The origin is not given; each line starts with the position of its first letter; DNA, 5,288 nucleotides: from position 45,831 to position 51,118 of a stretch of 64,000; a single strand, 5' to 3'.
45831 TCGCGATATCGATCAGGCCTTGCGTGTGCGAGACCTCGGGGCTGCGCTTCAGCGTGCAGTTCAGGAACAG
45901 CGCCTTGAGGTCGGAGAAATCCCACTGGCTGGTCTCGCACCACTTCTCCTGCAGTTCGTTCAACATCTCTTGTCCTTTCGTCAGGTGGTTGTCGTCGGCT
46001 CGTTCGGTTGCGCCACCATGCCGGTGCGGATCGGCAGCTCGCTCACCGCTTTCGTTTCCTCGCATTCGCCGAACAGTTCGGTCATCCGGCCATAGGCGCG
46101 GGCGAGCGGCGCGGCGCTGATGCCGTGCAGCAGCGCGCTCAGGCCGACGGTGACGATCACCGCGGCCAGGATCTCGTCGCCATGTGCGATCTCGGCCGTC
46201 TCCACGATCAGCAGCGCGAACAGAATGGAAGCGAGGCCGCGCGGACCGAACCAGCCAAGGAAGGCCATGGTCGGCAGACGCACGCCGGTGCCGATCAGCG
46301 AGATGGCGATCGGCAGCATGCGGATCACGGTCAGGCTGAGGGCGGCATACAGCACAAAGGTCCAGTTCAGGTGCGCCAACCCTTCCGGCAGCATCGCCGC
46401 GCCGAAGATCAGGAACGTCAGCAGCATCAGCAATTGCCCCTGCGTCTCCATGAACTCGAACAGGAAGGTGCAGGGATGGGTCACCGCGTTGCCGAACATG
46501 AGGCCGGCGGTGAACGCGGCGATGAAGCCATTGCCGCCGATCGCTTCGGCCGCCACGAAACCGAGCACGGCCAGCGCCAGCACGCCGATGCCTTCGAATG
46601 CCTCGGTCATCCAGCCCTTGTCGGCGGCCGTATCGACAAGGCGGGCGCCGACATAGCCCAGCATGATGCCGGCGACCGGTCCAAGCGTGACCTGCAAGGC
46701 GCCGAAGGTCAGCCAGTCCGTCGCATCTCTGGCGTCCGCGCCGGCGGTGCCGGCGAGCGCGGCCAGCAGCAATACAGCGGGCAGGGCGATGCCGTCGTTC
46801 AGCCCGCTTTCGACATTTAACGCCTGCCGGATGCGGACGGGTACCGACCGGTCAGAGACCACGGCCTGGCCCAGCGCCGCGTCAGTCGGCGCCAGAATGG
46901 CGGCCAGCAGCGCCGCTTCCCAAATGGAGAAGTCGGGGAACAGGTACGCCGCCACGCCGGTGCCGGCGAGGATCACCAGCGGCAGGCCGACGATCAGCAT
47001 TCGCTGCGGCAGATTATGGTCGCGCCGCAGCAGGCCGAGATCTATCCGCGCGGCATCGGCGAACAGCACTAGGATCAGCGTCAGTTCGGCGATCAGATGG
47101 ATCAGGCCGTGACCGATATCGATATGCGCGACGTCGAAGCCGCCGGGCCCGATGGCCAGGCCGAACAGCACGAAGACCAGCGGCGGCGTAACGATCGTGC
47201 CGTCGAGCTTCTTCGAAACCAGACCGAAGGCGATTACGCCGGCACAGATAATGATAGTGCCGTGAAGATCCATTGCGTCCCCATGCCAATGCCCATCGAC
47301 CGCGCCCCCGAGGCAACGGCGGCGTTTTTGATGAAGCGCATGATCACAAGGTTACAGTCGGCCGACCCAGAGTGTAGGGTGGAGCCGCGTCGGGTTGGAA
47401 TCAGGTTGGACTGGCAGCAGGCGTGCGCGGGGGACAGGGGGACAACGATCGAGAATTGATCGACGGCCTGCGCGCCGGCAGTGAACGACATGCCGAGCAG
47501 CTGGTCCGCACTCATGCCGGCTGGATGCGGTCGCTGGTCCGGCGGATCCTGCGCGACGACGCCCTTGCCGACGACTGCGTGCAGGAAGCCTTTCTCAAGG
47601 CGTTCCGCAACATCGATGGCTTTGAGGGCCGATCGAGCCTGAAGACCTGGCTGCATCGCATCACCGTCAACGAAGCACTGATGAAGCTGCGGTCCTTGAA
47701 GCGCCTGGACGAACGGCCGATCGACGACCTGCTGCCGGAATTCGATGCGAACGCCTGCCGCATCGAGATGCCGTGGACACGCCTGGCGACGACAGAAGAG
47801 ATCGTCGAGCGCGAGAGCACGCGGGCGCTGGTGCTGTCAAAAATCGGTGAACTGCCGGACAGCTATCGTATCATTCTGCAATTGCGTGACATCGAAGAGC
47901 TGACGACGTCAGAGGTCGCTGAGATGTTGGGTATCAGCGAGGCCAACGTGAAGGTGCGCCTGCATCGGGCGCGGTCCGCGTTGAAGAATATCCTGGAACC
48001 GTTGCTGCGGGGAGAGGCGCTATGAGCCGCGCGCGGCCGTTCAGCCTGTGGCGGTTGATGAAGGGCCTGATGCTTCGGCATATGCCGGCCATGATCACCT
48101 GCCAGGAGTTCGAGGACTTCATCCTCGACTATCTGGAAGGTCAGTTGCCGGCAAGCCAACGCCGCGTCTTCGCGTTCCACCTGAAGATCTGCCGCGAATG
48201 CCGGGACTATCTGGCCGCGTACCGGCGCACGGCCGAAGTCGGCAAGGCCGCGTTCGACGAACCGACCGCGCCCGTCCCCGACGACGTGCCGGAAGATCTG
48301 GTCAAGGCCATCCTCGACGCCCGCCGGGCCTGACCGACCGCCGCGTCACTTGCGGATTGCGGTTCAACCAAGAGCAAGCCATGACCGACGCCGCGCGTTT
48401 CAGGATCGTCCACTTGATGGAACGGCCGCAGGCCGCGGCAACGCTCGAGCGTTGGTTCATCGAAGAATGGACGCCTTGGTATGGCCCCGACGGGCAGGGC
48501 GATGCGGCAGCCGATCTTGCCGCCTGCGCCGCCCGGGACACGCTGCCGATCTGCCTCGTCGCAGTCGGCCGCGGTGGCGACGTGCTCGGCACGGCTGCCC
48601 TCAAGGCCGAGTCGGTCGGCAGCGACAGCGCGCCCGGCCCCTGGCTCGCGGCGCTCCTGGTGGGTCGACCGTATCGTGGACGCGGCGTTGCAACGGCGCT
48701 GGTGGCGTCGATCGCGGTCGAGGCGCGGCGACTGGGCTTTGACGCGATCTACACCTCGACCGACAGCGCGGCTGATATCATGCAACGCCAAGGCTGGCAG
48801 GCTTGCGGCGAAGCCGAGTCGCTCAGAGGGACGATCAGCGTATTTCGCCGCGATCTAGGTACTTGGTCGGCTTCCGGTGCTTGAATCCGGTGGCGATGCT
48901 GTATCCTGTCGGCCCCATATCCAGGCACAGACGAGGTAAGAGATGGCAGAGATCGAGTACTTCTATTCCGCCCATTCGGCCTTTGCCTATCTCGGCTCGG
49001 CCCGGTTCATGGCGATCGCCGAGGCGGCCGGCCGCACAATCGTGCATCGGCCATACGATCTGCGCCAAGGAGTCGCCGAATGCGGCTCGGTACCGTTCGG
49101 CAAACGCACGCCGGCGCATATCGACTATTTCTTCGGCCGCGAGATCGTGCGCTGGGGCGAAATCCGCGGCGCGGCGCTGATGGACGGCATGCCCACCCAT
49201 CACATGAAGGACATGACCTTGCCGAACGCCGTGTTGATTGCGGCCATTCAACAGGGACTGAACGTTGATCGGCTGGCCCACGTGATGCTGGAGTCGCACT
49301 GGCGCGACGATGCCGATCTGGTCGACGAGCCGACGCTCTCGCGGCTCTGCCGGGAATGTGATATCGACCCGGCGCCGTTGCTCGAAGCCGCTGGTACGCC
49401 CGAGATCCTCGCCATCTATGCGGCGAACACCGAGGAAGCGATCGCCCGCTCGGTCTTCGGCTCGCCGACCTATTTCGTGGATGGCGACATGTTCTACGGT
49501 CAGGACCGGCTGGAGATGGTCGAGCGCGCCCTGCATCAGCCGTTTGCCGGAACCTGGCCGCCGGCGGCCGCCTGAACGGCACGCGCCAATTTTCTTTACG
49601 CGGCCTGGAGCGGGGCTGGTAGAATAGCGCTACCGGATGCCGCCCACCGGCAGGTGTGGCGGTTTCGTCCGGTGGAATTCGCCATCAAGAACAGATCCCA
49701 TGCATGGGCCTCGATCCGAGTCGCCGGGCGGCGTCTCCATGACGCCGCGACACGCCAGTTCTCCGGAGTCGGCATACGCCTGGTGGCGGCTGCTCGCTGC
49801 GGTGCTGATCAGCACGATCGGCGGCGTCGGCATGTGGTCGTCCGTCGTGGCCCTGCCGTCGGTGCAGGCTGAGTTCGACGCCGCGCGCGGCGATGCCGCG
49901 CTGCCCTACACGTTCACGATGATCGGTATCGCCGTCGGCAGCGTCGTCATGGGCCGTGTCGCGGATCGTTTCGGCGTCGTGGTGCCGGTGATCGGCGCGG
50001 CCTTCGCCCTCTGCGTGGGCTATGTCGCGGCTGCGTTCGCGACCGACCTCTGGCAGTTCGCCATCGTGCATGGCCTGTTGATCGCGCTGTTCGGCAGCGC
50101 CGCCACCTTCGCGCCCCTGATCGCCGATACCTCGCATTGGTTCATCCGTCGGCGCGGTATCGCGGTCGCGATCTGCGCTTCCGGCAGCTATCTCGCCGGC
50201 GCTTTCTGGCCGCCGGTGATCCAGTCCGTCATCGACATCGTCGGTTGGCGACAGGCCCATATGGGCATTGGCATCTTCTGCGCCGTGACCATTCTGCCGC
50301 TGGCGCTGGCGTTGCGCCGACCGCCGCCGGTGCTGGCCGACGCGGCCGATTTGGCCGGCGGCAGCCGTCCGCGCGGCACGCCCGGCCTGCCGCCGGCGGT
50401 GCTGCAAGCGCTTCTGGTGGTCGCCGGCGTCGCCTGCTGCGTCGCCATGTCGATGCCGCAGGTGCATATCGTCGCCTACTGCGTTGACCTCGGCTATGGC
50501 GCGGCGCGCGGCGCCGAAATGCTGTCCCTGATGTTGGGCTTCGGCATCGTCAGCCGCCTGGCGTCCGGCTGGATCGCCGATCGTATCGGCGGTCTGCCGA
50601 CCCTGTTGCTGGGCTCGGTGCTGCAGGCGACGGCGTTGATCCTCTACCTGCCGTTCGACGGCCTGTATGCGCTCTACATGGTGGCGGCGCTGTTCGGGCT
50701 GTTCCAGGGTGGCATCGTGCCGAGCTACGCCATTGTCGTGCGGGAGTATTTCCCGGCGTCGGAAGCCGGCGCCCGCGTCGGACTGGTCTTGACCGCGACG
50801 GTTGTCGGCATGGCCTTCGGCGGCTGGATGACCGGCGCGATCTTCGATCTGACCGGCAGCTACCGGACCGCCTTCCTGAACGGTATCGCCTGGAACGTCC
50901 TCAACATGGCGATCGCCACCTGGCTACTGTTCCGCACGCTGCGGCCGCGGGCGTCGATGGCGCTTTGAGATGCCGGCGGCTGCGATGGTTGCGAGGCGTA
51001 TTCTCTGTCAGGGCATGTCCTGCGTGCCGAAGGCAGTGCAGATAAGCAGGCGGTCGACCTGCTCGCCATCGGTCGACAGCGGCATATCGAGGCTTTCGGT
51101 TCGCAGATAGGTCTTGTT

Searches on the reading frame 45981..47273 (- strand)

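Call 32: search_protein_families(library=ncbifam, proteins=[window:45981-47273:-], max_evalue=1e-10)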
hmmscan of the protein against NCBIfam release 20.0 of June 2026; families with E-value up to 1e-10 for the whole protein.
window:45981-47273:- (430 aa): 4 families
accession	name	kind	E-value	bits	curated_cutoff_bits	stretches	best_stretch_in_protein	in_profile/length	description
NF003716.0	PRK05326.1-3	equivalog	3.8e-38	131.2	355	1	4-394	5-389/499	potassium/proton antiporter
NF003715.0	PRK05326.1-2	equivalog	1.1e-30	106.6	309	1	6-395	7-390/595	potassium/proton antiporter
NF003714.0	PRK05326.1-1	equivalog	4.9e-14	51.6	471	1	6-389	14-385/577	potassium/proton antiporter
TIGR00831.1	a_cpa1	equivalog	9.4e-14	50.8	279.6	1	22-263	16-246/525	Na+/H+ antiporter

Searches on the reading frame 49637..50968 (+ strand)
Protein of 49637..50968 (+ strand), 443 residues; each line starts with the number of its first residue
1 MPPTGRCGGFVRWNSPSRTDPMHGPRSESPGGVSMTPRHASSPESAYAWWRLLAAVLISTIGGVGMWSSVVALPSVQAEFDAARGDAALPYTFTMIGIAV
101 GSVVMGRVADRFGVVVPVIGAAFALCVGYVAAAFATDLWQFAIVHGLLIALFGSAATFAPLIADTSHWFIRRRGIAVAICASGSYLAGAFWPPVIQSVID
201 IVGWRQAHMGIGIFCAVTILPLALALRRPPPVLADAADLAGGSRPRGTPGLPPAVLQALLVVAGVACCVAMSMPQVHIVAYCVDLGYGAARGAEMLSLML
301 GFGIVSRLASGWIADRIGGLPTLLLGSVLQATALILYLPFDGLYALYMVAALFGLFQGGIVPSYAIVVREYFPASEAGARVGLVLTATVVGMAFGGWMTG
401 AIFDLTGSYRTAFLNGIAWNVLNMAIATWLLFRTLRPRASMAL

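Call 32: search_protein_families(library=ncbifam, proteins=[window:49637-50968:+], max_evalue=1e-10)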
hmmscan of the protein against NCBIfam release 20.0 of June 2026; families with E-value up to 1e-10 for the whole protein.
window:49637-50968:+ (443 aa): 8 families
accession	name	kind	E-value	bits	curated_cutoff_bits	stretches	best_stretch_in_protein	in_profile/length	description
NF049980.1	SfMCT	equivalog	3e-33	115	320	2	49-233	2-184/378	L-lactate MFS transporter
TIGR00890.1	2A0111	subfamily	1.9e-24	86.3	374.85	1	49-415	2-367/377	oxalate/formate antiport family MFS transporter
TIGR00881.1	2A0104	subfamily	1.4e-16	60.6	407.75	0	71-229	16-173/379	phosphoglycerate transporter protein PgtP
TIGR00893.1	2A0114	subfamily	1.9e-15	56.7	395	0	71-219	15-162/399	D-galactonate transporter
TIGR00895.1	2A0115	subfamily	2.6e-14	53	418.55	1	41-226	8-192/398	aromatic acid/H+ symport family MFS transporter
TIGR04259.1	oxa_formateAnti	equivalog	1.3e-13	50.6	335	1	49-437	2-398/405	oxalate/formate MFS antiporter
NF053813.1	MFS_TcaB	equivalog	1.3e-11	43.9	475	0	57-145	13-101/396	putative multidrug effflux MFS transporter TcaB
TIGR00892.1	2A0113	subfamily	6.9e-11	41.5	586.1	0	35-212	4-180/455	monocarboxylate transporter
